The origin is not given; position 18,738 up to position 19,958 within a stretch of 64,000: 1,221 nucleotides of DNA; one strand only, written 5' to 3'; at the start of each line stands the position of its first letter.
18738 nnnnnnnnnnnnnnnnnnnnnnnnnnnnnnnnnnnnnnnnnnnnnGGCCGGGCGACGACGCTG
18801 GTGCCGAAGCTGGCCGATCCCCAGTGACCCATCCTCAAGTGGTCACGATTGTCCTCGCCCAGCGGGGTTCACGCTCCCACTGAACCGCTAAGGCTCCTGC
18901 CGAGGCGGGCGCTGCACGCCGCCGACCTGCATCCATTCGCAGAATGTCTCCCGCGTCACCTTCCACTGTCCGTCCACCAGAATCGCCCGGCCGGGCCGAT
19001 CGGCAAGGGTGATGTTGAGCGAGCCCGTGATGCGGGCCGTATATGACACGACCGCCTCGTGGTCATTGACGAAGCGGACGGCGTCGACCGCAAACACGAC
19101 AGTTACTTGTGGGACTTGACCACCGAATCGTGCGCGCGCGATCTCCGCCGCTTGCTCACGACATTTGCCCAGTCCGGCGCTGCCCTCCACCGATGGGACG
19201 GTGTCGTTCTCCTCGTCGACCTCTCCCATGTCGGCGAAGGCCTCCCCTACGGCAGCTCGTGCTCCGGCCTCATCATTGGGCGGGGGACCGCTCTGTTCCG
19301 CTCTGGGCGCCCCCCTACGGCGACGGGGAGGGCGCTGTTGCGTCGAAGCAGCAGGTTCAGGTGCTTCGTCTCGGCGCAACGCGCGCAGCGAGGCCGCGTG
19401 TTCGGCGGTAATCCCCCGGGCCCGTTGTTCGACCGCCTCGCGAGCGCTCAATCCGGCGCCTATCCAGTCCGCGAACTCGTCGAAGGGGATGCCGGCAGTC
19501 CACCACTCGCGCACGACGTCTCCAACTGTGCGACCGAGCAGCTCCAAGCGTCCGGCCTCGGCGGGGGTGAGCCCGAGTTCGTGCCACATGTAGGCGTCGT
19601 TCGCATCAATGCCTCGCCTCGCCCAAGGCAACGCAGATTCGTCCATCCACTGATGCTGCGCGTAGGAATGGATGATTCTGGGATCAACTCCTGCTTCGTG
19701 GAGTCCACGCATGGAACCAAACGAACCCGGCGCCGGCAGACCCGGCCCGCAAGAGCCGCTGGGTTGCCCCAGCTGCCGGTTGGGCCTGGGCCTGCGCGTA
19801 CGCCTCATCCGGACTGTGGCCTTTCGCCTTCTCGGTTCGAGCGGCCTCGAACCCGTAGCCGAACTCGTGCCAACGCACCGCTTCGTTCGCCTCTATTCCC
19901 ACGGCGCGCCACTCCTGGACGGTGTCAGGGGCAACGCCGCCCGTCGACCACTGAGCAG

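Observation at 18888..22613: Four-gene MoxR(AAA_5) ATPase / VWA-peptidase-like / Trp-repeat operon of unknown function, next to a serine recombinase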

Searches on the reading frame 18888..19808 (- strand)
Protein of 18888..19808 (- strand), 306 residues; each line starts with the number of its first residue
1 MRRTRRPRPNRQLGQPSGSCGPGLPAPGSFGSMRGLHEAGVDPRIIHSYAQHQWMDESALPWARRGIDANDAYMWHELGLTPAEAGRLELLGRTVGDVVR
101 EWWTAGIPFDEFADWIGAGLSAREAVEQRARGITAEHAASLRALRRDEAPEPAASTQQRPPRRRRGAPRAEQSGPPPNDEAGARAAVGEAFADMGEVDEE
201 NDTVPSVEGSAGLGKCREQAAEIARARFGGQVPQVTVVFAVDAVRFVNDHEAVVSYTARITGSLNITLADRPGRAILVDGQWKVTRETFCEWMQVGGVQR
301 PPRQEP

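Call 3: search_protein_families(library=pfam, proteins=[window:18888-19808:-], max_evalue=0.1)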
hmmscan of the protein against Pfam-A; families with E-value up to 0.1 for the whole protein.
window:18888-19808:- (306 aa): 0 families

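Call 4: search_protein_families(library=padloc, proteins=[window:18888-19808:-], max_evalue=0.1)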
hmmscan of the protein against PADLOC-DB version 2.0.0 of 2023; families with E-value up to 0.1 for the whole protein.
window:18888-19808:- (306 aa): 0 families

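Call 5: search_protein_families(library=ncbifam, proteins=[window:18888-19808:-], max_evalue=0.1)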
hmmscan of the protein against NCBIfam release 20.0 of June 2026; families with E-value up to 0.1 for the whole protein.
window:18888-19808:- (306 aa): 1 family
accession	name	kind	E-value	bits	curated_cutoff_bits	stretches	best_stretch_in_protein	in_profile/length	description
NF053527.1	lipo_Cory_WKLS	subfamily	0.068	13.1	105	0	237-301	98-162/166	WKL family lipoprotein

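Call 8: find_homologous_proteins(query=window:18888-19808:-)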
Query window:18888-19808:- (306 aa): 186 proteins with E <= 0.001 among 8000 candidates; the best 120 are listed.
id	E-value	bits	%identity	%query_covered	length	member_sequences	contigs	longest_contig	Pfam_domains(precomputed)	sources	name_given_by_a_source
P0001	9.3e-175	598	91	95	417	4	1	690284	PF26580.1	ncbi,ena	-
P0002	1.9e-170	584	88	95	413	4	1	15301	PF26580.1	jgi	jgi:hypothetical protein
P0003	1.2e-159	549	86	91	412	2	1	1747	PF26580.1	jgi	-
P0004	2.9e-158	544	81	97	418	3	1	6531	PF26580.1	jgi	jgi:hypothetical protein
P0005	1.7e-153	528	81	94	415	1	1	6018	PF26580.1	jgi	jgi:hypothetical protein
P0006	4.0e-153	527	81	90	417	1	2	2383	PF26580.1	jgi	jgi:hypothetical protein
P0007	2.5e-144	498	75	96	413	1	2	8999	PF26580.1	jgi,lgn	jgi:hypothetical protein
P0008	2.0e-142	492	79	92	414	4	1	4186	PF26580.1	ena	-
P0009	7.6e-130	451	69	93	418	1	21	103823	PF26580.1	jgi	jgi:hypothetical protein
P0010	7.9e-125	434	70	87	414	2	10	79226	PF26580.1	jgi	jgi:hypothetical protein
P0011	1.2e-119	417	70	87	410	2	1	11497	PF26580.1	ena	-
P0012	3.8e-107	376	63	92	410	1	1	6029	PF26580.1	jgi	jgi:hypothetical protein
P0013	5.8e-107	376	62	93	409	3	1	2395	PF26580.1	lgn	-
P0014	6.9e-106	372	61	93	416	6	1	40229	PF26580.1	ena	-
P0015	1.7e-104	367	58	97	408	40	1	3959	PF26580.1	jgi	jgi:hypothetical protein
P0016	5.0e-94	333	54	95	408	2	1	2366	PF26580.1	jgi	jgi:hypothetical protein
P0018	8.3e-91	323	55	94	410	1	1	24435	PF26580.1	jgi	jgi:hypothetical protein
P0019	1.3e-90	322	54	88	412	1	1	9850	PF26580.1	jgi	jgi:hypothetical protein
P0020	1.4e-89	319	55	95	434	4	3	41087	PF26580.1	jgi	-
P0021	1.8e-88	315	57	89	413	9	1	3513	PF26580.1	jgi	-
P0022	2.0e-88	315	54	89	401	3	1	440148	PF26580.1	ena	-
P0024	7.5e-88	313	55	91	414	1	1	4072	PF26580.1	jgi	jgi:hypothetical protein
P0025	7.6e-88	313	54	90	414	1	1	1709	PF26580.1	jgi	jgi:hypothetical protein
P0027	2.1e-87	311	54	90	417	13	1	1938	PF26580.1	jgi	jgi:hypothetical protein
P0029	9.6e-87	309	53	89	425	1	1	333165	PF26580.1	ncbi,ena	-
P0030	1.2e-86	309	52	89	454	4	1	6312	PF26580.1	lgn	-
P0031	1.6e-86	308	55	88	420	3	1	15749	PF26580.1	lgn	-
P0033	3.4e-86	307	55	89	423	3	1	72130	PF26580.1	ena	-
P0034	6.3e-86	306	53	89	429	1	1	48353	PF26580.1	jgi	jgi:hypothetical protein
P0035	1.1e-85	306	55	87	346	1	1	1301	PF26580.1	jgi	jgi:hypothetical protein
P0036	1.4e-85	305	54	96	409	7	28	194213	PF26580.1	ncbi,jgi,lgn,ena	jgi:hypothetical protein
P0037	3.3e-85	304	56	88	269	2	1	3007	PF26580.1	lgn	-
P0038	3.8e-85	304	50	96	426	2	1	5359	PF26580.1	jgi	jgi:hypothetical protein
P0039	4.8e-85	304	52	89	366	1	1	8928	PF26580.1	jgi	jgi:hypothetical protein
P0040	1.9e-84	302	58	86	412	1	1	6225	PF26580.1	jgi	jgi:hypothetical protein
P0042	3.9e-84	301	56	89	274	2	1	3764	PF26580.1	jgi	-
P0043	7.0e-84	300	54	90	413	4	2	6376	PF26580.1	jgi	jgi:hypothetical protein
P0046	1.8e-83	298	57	84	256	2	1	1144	PF26580.1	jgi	jgi:hypothetical protein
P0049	1.5e-82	295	55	90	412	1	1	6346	PF26580.1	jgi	jgi:hypothetical protein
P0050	2.0e-82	295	51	89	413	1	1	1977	PF26580.1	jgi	jgi:hypothetical protein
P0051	4.5e-82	294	52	94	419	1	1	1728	PF26580.1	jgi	jgi:hypothetical protein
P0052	7.1e-82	293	51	91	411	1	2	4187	PF26580.1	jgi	jgi:hypothetical protein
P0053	1.1e-81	293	51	96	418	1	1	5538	PF26580.1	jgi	jgi:hypothetical protein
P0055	1.7e-81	292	51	93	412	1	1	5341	PF26580.1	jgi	jgi:hypothetical protein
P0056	1.8e-81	292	52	90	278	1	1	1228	PF26580.1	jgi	jgi:hypothetical protein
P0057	2.7e-81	291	52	93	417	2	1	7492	PF26580.1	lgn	-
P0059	4.4e-81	291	53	90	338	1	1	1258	PF26580.1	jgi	jgi:hypothetical protein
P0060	7.1e-81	290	53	92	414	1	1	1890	PF26580.1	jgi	jgi:hypothetical protein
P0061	8.5e-81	290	54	88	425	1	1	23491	PF26580.1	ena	-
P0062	1.4e-80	289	49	93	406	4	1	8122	PF26580.1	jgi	jgi:hypothetical protein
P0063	5.5e-79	284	51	90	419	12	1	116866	PF26580.1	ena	-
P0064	1.4e-77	279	53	88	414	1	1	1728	PF26580.1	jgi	jgi:hypothetical protein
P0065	2.0e-77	279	54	84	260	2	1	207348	PF26580.1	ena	-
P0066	7.7e-77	277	47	95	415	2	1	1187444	PF26580.1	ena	-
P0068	1.9e-76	275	52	87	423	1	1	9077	PF26580.1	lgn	-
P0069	2.4e-76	275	52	87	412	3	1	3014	PF26580.1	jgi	jgi:hypothetical protein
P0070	1.1e-74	269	50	92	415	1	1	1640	PF26580.1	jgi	-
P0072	9.4e-74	266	51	86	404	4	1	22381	PF26580.1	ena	-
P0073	2.6e-73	265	52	84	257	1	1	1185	PF26580.1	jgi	jgi:hypothetical protein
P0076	3.4e-72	261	48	93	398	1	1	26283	PF26580.1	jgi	jgi:hypothetical protein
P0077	4.4e-72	261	68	56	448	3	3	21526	PF02861.26,PF26580.1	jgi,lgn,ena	jgi:hypothetical protein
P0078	4.6e-72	261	50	85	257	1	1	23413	PF26580.1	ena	-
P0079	1.4e-70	256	50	85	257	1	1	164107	PF26580.1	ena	-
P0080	7.3e-68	247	68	56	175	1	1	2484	PF26580.1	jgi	jgi:hypothetical protein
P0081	7.6e-67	244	43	92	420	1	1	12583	PF26580.1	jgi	jgi:hypothetical protein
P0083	1.6e-66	243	61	66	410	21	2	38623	PF02861.26,PF26580.1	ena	-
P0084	6.6e-66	241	66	54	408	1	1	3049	PF02861.26,PF26580.1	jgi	jgi:hypothetical protein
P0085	1.3e-65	240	66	56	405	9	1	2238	PF02861.26,PF26580.1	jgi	-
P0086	5.5e-65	238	47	90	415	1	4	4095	PF26580.1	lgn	-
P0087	3.6e-64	235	62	57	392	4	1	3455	PF02861.26,PF26580.1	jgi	jgi:Clp amino terminal domain, pathogenicity island component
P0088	3.6e-63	232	63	56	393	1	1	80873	PF02861.26,PF26580.1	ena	-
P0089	4.2e-63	232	73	46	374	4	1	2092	PF02861.26,PF26580.1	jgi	jgi:hypothetical protein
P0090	7.4e-63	231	44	85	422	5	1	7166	PF26580.1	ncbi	ncbi:MAG: hypothetical protein ACXWA3_08160 [Acidimicrobiales bacterium]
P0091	1.5e-62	230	64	57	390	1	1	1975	PF02861.26,PF26580.1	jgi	jgi:hypothetical protein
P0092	7.0e-62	227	68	50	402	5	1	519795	PF02861.26,PF26580.1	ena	-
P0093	4.7e-61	225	63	56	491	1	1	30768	PF02861.26,PF26580.1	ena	-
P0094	2.6e-60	222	60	57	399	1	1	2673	PF02861.26,PF26580.1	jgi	jgi:hypothetical protein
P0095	8.5e-55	204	48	78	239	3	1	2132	PF26580.1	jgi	jgi:hypothetical protein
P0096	1.0e-54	204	74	42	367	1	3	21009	PF02861.26,PF26580.1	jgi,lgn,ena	-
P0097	2.4e-53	199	50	67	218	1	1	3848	PF26580.1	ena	-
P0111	2.0e-39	154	63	37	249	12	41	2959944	-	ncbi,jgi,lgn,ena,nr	ncbi:MAG TPA: hypothetical protein VK823_02235 [Streptosporangiaceae bacterium]|jgi:hypothetical pro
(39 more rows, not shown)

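Call 9: search_protein_families(library=phrogs, proteins=[window:18888-19808:-], max_evalue=0.01)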
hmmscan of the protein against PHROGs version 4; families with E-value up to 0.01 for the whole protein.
window:18888-19808:- (306 aa): 0 families

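Call 11: search_protein_families(library=pfam, proteins=[P0001, P0036, P0077, P0111], max_evalue=1)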
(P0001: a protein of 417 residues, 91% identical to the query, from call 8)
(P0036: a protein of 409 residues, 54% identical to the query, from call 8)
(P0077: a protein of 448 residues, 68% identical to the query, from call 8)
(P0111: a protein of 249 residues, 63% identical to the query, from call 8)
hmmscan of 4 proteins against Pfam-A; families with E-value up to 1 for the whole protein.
P0001 (417 aa): 0 families

P0036 (409 aa): 0 families

P0077 (448 aa): 3 families
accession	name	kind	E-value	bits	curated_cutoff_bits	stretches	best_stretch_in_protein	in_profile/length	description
PF02861.25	Clp_N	-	8.4e-33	112.8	20.7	2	71-123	1-53/53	Clp amino terminal domain, pathogenicity island component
PF13240.11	Zn_Ribbon_1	-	0.12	12.7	25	0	228-241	2-15/23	zinc-ribbon domain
PF13453.11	Zn_ribbon_TFIIB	-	0.14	12.1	22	0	265-280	2-17/41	Transcription factor zinc-finger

P0111 (249 aa): 0 families

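Call 12: find_encoding_contigs(protein=P0001, flank=10000, max_places=3)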
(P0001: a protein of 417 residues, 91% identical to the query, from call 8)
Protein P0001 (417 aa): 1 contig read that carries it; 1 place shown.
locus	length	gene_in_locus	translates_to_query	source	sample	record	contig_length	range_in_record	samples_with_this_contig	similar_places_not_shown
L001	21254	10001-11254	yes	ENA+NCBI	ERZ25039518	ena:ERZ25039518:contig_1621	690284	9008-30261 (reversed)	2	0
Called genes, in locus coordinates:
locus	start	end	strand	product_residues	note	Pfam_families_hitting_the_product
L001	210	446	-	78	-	-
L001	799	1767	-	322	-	-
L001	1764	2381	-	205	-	PF04542:Sigma70_r2, PF08281:Sigma70_r4_2, PF04545:Sigma70_r4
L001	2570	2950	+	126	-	-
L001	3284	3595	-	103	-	-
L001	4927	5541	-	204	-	PF07099:DUF1361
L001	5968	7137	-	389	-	-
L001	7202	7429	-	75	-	-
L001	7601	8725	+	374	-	PF00158:Sigma54_activat, PF01078:Mg_chelatase (faint), PF20030:bpMoxR (weak), PF00004:AAA (weak), PF07726:AAA_3 (weak), PF07728:AAA_5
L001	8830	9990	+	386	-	PF13203:DUF2201_N, PF09967:DUF2201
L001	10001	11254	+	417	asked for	PF26580:Mtb12_C (weak)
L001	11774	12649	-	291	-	PF02678:Pirin, PF05726:Pirin_C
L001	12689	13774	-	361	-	PF03193:RsgA_GTPase, PF00005:ABC_tran (weak), PF01926:MMR_HSR1 (weak)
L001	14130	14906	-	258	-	-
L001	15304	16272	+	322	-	PF00580:UvrD-helicase (weak), PF13538:UvrD_C_2 (weak)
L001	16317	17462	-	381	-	-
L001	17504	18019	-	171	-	-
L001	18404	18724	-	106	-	-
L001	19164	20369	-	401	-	PF00155:Aminotran_1_2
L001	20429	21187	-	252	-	PF00202:Aminotran_3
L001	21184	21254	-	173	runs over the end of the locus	PF00202:Aminotran_3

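Call 13: find_encoding_contigs(protein=P0036, flank=10000, max_places=4)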
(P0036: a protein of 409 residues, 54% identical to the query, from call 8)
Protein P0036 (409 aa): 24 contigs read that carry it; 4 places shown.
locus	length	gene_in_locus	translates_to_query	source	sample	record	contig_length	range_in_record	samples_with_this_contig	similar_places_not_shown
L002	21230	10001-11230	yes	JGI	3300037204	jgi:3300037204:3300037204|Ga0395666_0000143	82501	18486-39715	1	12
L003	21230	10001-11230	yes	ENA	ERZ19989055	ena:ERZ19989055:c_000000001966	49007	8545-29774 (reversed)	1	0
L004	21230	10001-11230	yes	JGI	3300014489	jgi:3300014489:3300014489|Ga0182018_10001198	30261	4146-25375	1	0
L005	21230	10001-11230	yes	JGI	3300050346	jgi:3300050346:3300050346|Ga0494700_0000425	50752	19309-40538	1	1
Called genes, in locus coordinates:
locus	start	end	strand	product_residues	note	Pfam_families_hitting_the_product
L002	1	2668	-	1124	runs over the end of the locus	PF00128:Alpha-amylase, PF16657:Malt_amylase_C, PF18085:Mak_N_cap, PF01636:APH (weak)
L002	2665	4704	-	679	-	PF11896:GlgE_dom_N_S, PF14871:GHL6 (faint), PF00128:Alpha-amylase (weak), PF21702:GLGE_C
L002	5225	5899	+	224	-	PF01833:TIG (weak)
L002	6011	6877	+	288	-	PF04909:Amidohydro_2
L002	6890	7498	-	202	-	PF02545:Maf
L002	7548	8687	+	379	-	PF00158:Sigma54_activat, PF01078:Mg_chelatase (faint), PF20030:bpMoxR (weak), PF00004:AAA (weak), PF07726:AAA_3 (weak), PF07728:AAA_5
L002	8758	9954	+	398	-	PF13203:DUF2201_N, PF09967:DUF2201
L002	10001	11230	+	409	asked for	PF26580:Mtb12_C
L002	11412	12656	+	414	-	PF04185:Phosphoesterase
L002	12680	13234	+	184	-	PF14016:DUF4232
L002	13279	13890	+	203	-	PF01553:Acyltransferase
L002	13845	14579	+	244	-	-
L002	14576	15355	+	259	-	PF20434:BD-FAE, PF00561:Abhydrolase_1 (faint), PF07859:Abhydrolase_3, PF12146:Hydrolase_4 (faint), PF12697:Abhydrolase_6 (weak), PF00326:Peptidase_S9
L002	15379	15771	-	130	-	-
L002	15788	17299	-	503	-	PF14224:DUF4331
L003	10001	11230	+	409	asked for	PF26580:Mtb12_C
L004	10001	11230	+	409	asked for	PF26580:Mtb12_C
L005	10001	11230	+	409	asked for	PF26580:Mtb12_C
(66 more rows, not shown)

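Call 14: find_encoding_contigs(protein=P0111, flank=10000, max_places=4)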
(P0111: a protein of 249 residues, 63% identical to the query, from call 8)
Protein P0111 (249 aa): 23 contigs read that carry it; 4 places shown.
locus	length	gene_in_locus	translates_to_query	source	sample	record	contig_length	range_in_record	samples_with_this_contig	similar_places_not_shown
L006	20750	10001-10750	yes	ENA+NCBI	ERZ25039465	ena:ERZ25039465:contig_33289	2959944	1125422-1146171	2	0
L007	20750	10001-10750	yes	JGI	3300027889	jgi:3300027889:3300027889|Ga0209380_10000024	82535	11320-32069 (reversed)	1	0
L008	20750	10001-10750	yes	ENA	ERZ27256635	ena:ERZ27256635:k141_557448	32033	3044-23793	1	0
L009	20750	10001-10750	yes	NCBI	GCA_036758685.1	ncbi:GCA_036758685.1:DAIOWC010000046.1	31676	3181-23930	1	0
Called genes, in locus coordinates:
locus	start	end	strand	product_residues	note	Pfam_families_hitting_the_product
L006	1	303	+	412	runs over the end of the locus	PF00204:DNA_gyraseB, PF01751:Toprim, PF00986:DNA_gyraseB_C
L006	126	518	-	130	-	-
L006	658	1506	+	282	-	PF01979:Amidohydro_1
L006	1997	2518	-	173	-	PF06821:Ser_hydrolase (weak), PF12697:Abhydrolase_6 (weak)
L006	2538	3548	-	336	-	PF03989:DNA_gyraseA_C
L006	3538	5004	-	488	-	PF00521:DNA_topoisoIV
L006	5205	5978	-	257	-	PF23441:SDR (weak), PF00106:adh_short, PF08659:KR, PF13561:adh_short_C2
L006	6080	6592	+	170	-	PF00583:Acetyltransf_1, PF13302:Acetyltransf_3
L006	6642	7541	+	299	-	PF00561:Abhydrolase_1, PF12146:Hydrolase_4, PF12697:Abhydrolase_6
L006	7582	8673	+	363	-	PF00158:Sigma54_activat, PF01078:Mg_chelatase (faint), PF20030:bpMoxR (weak), PF07726:AAA_3 (weak), PF07728:AAA_5 (weak)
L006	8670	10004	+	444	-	PF13203:DUF2201_N, PF09967:DUF2201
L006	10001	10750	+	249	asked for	-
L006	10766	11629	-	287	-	PF00294:PfkB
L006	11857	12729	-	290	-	PF02283:CobU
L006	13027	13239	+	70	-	-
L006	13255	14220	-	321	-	PF00248:Aldo_ket_red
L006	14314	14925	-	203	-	PF11241:DUF3043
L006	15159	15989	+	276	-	PF04012:PspA_IM30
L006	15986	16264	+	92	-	PF22743:PspAA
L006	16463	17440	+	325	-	PF01435:Peptidase_M48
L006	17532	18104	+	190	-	PF22742:PspAB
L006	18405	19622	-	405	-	PF02445:NadA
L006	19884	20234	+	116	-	PF01521:Fe-S_biosyn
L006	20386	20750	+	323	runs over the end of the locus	PF00294:PfkB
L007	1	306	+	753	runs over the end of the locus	PF02518:HATPase_c, PF00204:DNA_gyraseB, PF01751:Toprim, PF00986:DNA_gyraseB_C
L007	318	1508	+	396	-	PF01979:Amidohydro_1, PF07969:Amidohydro_3 (weak)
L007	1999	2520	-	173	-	PF06821:Ser_hydrolase (weak), PF12697:Abhydrolase_6 (weak)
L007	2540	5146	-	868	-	PF00521:DNA_topoisoIV, PF03989:DNA_gyraseA_C (weak)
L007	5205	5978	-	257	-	PF23441:SDR (weak), PF00106:adh_short, PF08659:KR, PF13561:adh_short_C2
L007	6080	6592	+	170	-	PF00583:Acetyltransf_1, PF13302:Acetyltransf_3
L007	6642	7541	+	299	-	PF00561:Abhydrolase_1, PF12146:Hydrolase_4, PF12697:Abhydrolase_6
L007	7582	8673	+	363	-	PF00158:Sigma54_activat, PF01078:Mg_chelatase (faint), PF20030:bpMoxR (weak), PF07726:AAA_3 (weak), PF07728:AAA_5 (weak)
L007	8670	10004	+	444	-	PF13203:DUF2201_N, PF09967:DUF2201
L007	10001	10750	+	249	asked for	-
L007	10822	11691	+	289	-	-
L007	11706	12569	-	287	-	PF00294:PfkB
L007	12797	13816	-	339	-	PF02283:CobU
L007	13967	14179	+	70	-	-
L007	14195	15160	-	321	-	PF00248:Aldo_ket_red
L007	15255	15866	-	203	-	PF11241:DUF3043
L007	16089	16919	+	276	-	PF04012:PspA_IM30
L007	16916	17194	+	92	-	PF22743:PspAA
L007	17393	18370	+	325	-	PF01435:Peptidase_M48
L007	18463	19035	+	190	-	PF22742:PspAB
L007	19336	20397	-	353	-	PF02445:NadA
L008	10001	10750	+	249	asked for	-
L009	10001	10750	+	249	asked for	-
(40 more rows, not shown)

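Call 17: find_encoding_contigs(protein=P0092, flank=6000, max_places=2)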
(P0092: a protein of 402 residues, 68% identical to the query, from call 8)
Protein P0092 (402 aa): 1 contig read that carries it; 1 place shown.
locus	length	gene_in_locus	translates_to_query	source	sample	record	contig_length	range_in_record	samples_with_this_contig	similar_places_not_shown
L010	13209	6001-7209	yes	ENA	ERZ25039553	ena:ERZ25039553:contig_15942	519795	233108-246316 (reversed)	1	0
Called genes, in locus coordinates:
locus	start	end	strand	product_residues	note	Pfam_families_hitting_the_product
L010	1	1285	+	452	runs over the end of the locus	PF13701:DDE_Tnp_1_4, PF01609:DDE_Tnp_1 (weak)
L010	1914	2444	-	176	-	PF08241:Methyltransf_11, PF08242:Methyltransf_12, PF13489:Methyltransf_23, PF13649:Methyltransf_25, PF01209:Ubie_methyltran (weak), PF13847:Methyltransf_31 (weak)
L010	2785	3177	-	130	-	-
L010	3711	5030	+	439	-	PF03033:Glyco_transf_28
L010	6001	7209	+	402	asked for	PF02861:Clp_N, PF26580:Mtb12_C (weak)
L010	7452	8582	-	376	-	PF00890:FAD_binding_2 (faint), PF01494:FAD_binding_3 (weak), PF13450:NAD_binding_8 (weak), PF01494:FAD_binding_3 (weak)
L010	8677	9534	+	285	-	PF01209:Ubie_methyltran (weak), PF13847:Methyltransf_31, PF08241:Methyltransf_11, PF13649:Methyltransf_25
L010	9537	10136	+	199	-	-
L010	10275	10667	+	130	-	PF00903:Glyoxalase, PF13669:Glyoxalase_4 (weak)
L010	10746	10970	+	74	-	-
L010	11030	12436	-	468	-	PF01548:DEDD_Tnp_IS110, PF02371:Transposase_20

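Call 22: search_solved_structures(query=P0001, max_evalue=1)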
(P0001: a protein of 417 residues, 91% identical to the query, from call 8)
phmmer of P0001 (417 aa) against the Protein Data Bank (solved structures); distinct sequences matched with E-value up to 1: 0.
